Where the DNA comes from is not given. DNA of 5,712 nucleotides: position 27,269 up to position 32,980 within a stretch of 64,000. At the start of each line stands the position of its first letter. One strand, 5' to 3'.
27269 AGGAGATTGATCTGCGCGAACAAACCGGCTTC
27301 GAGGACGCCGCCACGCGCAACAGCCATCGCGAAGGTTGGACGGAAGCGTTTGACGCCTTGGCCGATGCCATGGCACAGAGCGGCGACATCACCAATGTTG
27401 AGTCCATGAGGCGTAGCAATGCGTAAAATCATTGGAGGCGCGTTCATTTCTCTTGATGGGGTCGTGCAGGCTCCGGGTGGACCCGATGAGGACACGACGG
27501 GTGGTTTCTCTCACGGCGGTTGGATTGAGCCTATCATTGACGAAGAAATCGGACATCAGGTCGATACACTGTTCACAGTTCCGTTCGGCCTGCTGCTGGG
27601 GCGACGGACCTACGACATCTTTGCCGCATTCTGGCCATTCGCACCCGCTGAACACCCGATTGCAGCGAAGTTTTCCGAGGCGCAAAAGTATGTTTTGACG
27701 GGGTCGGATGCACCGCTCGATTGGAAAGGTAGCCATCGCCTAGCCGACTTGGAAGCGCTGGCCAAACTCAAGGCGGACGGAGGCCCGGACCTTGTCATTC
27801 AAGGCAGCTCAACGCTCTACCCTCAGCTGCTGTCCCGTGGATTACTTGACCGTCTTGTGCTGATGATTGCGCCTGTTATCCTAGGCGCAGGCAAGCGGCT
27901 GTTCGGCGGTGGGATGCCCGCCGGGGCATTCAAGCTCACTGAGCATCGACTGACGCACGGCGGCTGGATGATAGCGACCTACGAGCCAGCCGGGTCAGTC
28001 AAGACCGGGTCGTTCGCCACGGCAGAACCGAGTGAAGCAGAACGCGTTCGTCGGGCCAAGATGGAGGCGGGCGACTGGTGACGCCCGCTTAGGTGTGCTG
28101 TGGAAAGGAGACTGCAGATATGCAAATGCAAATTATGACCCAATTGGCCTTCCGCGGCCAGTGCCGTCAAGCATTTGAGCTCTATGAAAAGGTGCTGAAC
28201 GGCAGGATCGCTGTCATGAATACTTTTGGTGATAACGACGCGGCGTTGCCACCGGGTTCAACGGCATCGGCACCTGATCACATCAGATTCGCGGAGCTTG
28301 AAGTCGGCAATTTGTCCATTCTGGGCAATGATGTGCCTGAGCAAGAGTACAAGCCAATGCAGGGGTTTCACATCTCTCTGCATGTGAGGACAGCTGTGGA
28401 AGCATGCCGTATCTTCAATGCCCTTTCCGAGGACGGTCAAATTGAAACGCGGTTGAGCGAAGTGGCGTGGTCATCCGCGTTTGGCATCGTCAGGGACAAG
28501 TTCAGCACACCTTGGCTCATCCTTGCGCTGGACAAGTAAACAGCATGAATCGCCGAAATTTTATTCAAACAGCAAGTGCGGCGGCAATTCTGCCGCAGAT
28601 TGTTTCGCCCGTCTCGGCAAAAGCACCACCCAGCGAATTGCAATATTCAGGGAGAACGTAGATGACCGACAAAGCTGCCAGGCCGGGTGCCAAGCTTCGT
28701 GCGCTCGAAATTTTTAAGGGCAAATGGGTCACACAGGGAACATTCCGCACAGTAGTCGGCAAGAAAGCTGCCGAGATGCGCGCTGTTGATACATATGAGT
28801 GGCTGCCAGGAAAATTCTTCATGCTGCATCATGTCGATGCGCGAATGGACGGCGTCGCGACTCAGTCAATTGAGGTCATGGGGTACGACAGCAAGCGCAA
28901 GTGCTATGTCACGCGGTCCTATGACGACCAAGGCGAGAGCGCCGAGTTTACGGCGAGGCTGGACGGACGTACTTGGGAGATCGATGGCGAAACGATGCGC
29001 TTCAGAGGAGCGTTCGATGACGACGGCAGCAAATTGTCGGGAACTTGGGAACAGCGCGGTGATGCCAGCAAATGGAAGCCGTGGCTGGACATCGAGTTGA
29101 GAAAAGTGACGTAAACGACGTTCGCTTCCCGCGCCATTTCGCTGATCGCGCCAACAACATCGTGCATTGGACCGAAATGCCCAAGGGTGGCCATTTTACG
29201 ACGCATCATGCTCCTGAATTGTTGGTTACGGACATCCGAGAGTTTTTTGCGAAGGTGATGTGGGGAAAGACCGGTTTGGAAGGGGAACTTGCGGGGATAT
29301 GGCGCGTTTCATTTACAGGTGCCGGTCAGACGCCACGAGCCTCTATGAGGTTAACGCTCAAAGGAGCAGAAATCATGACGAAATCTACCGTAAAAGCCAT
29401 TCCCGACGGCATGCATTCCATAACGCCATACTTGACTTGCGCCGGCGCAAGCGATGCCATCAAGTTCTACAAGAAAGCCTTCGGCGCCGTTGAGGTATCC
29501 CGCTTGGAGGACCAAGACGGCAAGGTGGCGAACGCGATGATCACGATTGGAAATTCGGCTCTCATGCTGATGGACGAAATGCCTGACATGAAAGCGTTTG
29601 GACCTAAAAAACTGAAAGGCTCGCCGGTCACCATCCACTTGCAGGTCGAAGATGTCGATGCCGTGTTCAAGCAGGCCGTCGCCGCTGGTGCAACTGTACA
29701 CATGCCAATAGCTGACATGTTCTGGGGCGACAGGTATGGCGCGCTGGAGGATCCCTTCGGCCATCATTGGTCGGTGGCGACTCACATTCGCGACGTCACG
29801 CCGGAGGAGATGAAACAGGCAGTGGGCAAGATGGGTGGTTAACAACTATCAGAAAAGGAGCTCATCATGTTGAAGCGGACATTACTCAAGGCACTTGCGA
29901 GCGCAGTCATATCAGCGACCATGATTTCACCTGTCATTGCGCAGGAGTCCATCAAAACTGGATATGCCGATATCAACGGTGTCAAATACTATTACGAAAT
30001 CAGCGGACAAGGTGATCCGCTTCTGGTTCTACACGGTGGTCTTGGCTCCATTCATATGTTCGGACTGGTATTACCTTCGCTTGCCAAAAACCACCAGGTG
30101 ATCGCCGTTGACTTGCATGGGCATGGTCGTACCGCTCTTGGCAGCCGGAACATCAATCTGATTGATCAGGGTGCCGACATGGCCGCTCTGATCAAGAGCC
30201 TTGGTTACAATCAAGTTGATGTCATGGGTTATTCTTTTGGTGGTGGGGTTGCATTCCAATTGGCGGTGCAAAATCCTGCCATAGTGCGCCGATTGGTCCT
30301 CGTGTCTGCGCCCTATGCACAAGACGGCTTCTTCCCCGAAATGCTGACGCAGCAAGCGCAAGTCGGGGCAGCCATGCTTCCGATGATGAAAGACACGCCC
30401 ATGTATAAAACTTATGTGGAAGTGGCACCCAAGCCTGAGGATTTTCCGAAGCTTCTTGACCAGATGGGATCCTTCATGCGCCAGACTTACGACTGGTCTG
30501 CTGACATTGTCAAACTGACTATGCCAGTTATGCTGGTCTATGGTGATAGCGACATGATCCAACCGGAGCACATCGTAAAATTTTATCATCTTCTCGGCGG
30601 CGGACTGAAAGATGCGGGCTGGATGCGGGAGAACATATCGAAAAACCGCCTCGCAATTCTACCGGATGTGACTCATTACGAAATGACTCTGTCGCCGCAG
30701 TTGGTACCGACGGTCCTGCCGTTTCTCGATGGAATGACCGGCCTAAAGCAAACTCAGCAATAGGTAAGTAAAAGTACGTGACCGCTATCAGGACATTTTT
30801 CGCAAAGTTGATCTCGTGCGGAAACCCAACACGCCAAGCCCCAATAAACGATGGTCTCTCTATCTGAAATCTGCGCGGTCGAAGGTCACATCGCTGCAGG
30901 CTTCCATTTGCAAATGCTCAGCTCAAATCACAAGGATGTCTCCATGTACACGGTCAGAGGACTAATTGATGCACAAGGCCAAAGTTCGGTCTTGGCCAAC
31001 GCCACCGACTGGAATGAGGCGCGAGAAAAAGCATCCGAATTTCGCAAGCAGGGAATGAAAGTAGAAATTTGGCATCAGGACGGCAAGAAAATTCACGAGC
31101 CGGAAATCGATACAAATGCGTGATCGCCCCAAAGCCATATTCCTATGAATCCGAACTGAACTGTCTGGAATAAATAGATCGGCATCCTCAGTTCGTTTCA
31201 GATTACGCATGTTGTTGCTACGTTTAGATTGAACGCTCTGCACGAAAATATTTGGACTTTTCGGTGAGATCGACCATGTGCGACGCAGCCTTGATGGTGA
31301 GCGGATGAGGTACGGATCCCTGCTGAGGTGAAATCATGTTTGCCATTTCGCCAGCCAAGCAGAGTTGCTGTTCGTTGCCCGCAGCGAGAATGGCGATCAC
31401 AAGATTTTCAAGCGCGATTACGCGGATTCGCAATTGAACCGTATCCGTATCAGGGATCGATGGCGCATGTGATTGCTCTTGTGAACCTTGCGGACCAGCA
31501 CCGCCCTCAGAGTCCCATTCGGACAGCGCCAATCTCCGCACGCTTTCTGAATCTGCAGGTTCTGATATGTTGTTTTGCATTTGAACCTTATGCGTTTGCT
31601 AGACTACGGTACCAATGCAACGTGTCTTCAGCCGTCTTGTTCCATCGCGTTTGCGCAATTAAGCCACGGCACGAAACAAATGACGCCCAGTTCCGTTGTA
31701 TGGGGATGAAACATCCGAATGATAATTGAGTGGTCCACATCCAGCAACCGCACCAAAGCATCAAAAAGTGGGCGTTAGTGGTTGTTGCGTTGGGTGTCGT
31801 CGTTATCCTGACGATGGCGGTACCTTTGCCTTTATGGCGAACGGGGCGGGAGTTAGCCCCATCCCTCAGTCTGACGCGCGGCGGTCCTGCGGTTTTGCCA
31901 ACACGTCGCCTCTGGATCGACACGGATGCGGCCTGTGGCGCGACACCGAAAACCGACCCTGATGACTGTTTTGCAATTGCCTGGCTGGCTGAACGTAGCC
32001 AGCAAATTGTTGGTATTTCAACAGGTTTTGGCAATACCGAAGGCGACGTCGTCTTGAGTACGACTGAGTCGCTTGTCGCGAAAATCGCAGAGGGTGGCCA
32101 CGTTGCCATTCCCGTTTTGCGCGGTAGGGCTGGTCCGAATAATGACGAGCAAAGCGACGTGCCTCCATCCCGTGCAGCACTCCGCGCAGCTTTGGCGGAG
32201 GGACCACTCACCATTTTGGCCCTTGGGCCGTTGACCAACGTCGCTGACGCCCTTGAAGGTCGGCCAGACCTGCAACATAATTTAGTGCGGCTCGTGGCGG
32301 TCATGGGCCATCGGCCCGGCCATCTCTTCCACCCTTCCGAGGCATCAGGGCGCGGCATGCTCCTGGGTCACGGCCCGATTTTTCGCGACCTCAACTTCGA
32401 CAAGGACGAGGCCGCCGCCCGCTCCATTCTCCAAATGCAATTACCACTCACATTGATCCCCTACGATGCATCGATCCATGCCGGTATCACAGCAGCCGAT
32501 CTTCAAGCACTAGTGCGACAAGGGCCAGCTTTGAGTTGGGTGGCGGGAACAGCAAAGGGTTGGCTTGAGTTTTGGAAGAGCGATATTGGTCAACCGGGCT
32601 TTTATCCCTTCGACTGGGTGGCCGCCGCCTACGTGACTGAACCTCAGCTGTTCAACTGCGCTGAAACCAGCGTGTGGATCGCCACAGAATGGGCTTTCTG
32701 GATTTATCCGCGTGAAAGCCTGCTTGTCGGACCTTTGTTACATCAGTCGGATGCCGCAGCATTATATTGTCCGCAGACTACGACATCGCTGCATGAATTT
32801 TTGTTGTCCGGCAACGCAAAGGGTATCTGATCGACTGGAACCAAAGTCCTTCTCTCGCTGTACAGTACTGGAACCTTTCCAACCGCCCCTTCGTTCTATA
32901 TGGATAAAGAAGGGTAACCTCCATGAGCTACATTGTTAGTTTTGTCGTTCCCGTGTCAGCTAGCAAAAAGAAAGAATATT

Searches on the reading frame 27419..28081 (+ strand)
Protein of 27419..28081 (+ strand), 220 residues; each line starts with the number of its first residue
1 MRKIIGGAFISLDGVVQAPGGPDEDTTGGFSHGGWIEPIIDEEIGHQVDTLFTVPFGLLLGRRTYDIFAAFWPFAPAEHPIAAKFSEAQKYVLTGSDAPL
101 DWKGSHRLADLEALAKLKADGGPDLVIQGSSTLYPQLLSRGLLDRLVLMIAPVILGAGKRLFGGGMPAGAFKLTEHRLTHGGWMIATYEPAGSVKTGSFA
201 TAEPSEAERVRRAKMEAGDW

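Call 16: search_protein_families(library=pfam, proteins=[window:27419-28081:+], max_evalue=0.01)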
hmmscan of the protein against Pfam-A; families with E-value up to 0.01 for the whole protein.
window:27419-28081:+ (220 aa): 1 family
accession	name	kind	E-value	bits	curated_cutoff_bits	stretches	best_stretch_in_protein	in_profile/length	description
PF01872.23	RibD_C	-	1.1e-20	74.7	24.1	1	3-180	2-192/197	RibD C-terminal domain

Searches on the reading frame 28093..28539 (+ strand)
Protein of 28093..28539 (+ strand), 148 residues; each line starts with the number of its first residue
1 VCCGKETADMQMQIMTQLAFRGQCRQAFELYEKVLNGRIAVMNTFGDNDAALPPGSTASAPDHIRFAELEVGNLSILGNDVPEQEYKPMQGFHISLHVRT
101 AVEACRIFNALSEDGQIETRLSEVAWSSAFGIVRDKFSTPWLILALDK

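Call 16: search_protein_families(library=pfam, proteins=[window:28093-28539:+], max_evalue=0.01)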
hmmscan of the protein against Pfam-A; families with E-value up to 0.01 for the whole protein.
window:28093-28539:+ (148 aa): 2 families
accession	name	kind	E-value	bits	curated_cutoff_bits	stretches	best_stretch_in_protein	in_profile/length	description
PF06983.19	3-dmu-9_3-mt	-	7.4e-08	33.4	24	1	13-143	2-115/116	3-demethylubiquinone-9 3-methyltransferase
PF00903.31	Glyoxalase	-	0.00062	20.6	20.6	1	20-137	8-115/121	Glyoxalase/Bleomycin resistance protein/Dioxygenase superfamily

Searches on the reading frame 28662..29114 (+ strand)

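Call 16: search_protein_families(library=pfam, proteins=[window:28662-29114:+], max_evalue=0.01)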
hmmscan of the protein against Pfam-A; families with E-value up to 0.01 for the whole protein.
window:28662-29114:+ (150 aa): 1 family
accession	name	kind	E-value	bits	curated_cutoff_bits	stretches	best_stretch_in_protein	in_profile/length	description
PF07617.17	DUF1579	-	4.6e-09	36.8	25.2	1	8-92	2-86/155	Protein of unknown function (DUF1579)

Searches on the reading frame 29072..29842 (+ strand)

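Call 11: search_protein_families(library=pfam, proteins=[window:29072-29842:+], max_evalue=0.01)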
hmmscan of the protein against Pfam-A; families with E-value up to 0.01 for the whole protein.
window:29072-29842:+ (256 aa): 4 families
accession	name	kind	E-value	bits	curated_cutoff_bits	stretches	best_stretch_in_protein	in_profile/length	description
PF00903.31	Glyoxalase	-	1e-14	55.4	20.6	1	125-234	11-120/121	Glyoxalase/Bleomycin resistance protein/Dioxygenase superfamily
PF18029.7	Glyoxalase_6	-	4.1e-09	37.5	23.6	1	121-235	4-105/106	Glyoxalase-like domain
PF22656.2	At5g48480-like_N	-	3.1e-07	30.5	27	1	126-146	9-29/59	Glyoxalase At5g48480-like, N-terminal domain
PF22650.2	At5g48480-like_C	-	0.0097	16.7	27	1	188-233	2-47/50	Glyoxalase At5g48480-like C-terminal domain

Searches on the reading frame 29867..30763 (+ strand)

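Call 17: search_protein_families(library=pfam, proteins=[window:29867-30763:+], max_evalue=0.01)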
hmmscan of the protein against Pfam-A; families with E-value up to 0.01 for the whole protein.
window:29867-30763:+ (298 aa): 6 families
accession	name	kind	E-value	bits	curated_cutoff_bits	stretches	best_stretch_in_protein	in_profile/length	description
PF00561.26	Abhydrolase_1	-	1.5e-20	74.4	25.8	1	51-157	2-121/245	alpha/beta hydrolase fold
PF12697.13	Abhydrolase_6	-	9.3e-16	59.6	26.3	1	52-270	1-204/217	Alpha/beta hydrolase family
PF12146.15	Hydrolase_4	-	7e-10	39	27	1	53-232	8-205/239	Serine aminopeptidase, S33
PF00975.26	Thioesterase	-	4.3e-07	30.8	26.4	1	51-150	2-104/226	Thioesterase domain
PF12740.14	PETase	-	0.002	18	28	0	102-163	112-171/263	PET hydrolase-like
PF03403.19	PAF-AH_p_II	-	0.0037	16.3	20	1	91-131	197-237/372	Platelet-activating factor acetylhydrolase, isoform II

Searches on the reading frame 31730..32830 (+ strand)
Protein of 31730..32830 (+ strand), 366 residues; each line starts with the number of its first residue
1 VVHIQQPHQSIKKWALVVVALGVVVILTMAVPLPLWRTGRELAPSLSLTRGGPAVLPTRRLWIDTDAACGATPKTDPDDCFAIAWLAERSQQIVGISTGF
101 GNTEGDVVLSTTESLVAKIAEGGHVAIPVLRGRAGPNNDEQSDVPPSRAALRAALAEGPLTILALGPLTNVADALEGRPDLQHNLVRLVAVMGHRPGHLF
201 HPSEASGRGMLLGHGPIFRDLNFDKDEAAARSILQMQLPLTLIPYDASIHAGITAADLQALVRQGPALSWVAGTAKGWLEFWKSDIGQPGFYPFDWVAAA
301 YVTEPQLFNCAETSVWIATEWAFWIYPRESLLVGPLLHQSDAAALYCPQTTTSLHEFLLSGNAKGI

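Call 17: search_protein_families(library=pfam, proteins=[window:31730-32830:+], max_evalue=0.01)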
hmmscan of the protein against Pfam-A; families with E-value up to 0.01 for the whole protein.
window:31730-32830:+ (366 aa): 1 family
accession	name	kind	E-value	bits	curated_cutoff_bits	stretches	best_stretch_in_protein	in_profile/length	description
PF01156.24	IU_nuc_hydro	-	4.6e-25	89.3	34.2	1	61-320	1-262/297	Inosine-uridine preferring nucleoside hydrolase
